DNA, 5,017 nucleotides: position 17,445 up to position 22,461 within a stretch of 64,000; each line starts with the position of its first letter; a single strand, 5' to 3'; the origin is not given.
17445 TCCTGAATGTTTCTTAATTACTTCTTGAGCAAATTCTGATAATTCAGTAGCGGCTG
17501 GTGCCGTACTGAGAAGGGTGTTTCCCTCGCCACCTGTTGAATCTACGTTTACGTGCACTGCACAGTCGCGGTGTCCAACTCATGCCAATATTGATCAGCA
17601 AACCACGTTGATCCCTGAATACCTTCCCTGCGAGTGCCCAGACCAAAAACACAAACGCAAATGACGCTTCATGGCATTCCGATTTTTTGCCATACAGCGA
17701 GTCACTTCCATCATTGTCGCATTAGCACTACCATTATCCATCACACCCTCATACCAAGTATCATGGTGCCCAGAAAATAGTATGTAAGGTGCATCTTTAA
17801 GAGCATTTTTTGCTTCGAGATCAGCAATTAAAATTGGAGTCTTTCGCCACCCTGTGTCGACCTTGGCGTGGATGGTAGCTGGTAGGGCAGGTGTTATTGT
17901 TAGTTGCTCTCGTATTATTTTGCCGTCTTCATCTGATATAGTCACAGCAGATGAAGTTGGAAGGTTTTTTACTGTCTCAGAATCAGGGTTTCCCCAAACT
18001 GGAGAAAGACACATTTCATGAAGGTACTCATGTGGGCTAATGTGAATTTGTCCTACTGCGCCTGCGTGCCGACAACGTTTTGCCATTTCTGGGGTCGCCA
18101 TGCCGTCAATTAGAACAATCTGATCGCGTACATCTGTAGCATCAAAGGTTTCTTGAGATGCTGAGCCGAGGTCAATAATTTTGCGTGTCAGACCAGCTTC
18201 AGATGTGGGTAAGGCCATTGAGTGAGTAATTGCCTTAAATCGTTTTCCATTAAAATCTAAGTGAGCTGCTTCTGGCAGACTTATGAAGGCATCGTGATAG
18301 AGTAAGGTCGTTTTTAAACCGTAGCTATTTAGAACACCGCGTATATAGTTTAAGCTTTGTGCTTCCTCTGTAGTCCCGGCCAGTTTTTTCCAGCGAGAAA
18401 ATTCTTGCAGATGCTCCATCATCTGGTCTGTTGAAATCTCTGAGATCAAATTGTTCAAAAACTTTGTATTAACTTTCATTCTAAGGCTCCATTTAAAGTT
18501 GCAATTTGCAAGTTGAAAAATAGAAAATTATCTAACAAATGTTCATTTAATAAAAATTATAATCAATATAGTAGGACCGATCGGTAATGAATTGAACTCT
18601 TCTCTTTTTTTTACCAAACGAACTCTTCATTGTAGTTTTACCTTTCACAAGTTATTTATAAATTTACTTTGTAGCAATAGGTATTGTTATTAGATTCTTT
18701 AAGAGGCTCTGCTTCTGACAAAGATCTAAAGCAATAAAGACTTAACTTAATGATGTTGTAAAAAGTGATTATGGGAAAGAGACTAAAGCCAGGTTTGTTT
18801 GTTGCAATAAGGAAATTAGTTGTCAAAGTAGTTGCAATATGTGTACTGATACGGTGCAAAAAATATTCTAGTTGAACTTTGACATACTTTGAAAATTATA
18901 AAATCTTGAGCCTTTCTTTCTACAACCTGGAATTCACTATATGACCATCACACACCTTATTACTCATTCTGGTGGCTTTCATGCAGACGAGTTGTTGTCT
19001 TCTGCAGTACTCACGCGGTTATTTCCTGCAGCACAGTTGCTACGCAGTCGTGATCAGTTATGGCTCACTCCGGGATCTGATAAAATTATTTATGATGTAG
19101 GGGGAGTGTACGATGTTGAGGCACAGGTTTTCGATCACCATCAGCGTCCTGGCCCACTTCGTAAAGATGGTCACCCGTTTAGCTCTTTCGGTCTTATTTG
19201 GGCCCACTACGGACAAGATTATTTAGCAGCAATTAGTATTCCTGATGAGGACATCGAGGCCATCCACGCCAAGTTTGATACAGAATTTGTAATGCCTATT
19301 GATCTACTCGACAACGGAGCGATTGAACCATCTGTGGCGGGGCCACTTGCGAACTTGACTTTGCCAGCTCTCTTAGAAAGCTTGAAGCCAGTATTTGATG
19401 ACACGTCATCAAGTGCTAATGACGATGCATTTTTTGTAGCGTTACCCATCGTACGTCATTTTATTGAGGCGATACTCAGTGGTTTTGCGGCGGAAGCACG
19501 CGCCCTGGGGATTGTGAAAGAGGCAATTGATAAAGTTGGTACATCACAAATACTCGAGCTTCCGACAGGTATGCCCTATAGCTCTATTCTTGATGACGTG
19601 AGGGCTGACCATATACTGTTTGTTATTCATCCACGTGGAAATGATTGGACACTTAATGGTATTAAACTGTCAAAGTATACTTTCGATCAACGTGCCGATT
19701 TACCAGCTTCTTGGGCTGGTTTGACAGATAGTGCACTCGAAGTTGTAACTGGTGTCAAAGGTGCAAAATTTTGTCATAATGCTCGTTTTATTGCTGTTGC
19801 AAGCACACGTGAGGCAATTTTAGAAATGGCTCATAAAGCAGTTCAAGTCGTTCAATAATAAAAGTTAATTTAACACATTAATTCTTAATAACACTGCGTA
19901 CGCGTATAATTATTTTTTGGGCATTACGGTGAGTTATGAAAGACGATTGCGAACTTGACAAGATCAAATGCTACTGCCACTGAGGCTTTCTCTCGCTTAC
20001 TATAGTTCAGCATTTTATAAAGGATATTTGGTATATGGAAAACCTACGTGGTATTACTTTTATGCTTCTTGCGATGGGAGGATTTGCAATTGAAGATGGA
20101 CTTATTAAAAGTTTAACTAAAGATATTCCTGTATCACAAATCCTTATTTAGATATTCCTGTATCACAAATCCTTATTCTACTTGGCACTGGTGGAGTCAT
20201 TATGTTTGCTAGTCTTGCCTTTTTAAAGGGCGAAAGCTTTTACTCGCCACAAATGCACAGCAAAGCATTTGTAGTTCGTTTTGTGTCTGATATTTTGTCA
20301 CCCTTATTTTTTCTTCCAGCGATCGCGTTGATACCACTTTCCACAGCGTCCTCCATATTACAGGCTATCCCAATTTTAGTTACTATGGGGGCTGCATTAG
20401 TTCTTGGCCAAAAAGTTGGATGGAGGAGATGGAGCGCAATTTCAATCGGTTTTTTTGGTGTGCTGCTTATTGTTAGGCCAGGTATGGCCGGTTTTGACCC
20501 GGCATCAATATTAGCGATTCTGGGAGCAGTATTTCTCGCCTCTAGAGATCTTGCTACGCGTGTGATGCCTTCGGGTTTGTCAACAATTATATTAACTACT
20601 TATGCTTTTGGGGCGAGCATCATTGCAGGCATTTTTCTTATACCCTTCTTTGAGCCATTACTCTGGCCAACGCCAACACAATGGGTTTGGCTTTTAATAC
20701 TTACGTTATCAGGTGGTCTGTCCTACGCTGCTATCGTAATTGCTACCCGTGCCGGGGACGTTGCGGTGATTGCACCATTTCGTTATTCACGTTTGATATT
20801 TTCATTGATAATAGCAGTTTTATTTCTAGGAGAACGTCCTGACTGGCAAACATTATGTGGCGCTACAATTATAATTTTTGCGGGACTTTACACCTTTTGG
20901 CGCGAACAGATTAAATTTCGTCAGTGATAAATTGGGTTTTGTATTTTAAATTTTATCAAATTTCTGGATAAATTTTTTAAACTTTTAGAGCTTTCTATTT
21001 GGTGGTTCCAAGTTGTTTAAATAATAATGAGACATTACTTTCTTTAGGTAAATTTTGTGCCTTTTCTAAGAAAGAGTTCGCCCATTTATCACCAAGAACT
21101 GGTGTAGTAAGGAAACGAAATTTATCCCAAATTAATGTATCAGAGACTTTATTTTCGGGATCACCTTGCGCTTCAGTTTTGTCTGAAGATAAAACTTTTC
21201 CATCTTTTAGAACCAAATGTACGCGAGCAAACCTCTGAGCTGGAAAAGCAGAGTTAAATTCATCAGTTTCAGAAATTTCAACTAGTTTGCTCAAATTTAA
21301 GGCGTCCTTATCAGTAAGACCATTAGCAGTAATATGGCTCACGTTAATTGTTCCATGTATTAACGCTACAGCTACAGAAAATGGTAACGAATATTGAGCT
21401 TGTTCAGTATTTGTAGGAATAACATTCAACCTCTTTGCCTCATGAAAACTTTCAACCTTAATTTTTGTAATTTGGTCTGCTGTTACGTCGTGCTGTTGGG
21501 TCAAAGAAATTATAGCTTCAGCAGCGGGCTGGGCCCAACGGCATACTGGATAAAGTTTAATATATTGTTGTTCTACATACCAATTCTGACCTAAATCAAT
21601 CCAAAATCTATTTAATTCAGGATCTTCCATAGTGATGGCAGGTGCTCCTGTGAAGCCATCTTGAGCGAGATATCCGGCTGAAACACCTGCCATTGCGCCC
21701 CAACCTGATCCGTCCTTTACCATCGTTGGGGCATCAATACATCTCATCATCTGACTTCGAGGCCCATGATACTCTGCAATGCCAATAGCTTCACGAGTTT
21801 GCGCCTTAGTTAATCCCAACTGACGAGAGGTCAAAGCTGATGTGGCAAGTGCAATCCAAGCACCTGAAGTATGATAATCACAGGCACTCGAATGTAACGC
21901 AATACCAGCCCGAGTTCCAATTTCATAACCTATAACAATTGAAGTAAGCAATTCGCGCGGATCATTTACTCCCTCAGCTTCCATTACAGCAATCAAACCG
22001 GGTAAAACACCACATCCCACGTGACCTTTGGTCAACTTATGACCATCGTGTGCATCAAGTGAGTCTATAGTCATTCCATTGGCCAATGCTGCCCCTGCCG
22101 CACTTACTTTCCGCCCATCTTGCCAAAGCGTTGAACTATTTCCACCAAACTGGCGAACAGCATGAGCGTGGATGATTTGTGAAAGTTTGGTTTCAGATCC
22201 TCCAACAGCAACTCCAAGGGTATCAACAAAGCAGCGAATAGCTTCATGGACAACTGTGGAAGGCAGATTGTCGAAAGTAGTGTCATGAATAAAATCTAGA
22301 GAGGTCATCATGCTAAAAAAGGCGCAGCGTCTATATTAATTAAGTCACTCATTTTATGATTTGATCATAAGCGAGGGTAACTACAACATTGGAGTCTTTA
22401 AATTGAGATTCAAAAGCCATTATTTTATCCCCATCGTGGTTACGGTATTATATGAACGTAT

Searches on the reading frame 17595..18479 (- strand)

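Call 98: search_protein_families(library=pfam, proteins=[window:17595-18479:-], max_evalue=0.00001)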
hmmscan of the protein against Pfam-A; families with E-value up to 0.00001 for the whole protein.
window:17595-18479:- (294 aa): 1 family
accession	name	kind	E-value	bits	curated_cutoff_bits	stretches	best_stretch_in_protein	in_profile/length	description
PF04389.22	Peptidase_M28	-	7.2e-10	39.3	21.3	1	218-281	3-65/193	Peptidase family M28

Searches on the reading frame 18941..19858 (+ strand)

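Call 98: search_protein_families(library=pfam, proteins=[window:18941-19858:+], max_evalue=0.00001)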
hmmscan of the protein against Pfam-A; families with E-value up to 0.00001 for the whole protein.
window:18941-19858:+ (305 aa): 1 family
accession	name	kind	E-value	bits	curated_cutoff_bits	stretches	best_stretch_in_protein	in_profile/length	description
PF03690.18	MYG1_exonuc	-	1.1e-68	232.6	22.1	1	6-301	2-318/318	Uncharacterised protein family (UPF0160)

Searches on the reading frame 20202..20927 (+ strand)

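Call 58: search_protein_families(library=pfam, proteins=[window:20202-20927:+], max_evalue=0.01)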
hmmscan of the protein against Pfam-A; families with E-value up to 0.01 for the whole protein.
window:20202-20927:+ (241 aa): 2 families
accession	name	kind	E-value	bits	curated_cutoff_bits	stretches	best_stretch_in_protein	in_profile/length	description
PF00892.27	EamA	-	3.7e-21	76.3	28.2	2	102-227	4-129/135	EamA-like transporter family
PF10639.15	TMEM234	-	0.0067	16.9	30.1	0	21-91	42-113/113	Putative transmembrane family 234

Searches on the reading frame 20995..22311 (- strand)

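Call 58: search_protein_families(library=pfam, proteins=[window:20995-22311:-], max_evalue=0.01)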
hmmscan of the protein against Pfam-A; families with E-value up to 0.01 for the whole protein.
window:20995-22311:- (438 aa): 2 families
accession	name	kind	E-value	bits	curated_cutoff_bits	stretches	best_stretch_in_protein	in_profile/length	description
PF03972.19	MmgE_PrpD_N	-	7.1e-48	163.4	32.1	1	6-227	5-225/244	MmgE/PrpD N-terminal domain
PF19305.4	MmgE_PrpD_C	-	2.6e-33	115.7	32.1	1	254-414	1-164/173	MmgE/PrpD C-terminal domain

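Call 59: search_protein_families(library=ncbifam, proteins=[window:20995-22311:-], max_evalue=0.001)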
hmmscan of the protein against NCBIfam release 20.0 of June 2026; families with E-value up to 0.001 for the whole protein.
window:20995-22311:- (438 aa): 3 families
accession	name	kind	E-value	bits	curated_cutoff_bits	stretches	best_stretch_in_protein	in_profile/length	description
NF042438.1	PrpD_hiGCgrampos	equivalog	2.2e-08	33.1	950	1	49-177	72-195/499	2-methylcitrate dehydratase PrpD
NF006943.0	PRK09425.1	equivalog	5e-06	25.5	575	1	245-356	276-392/480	bifunctional 2-methylcitrate dehydratase/aconitate hydratase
TIGR02330.1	prpD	equivalog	0.00014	20.7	458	1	153-356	163-380/468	2-methylcitrate dehydratase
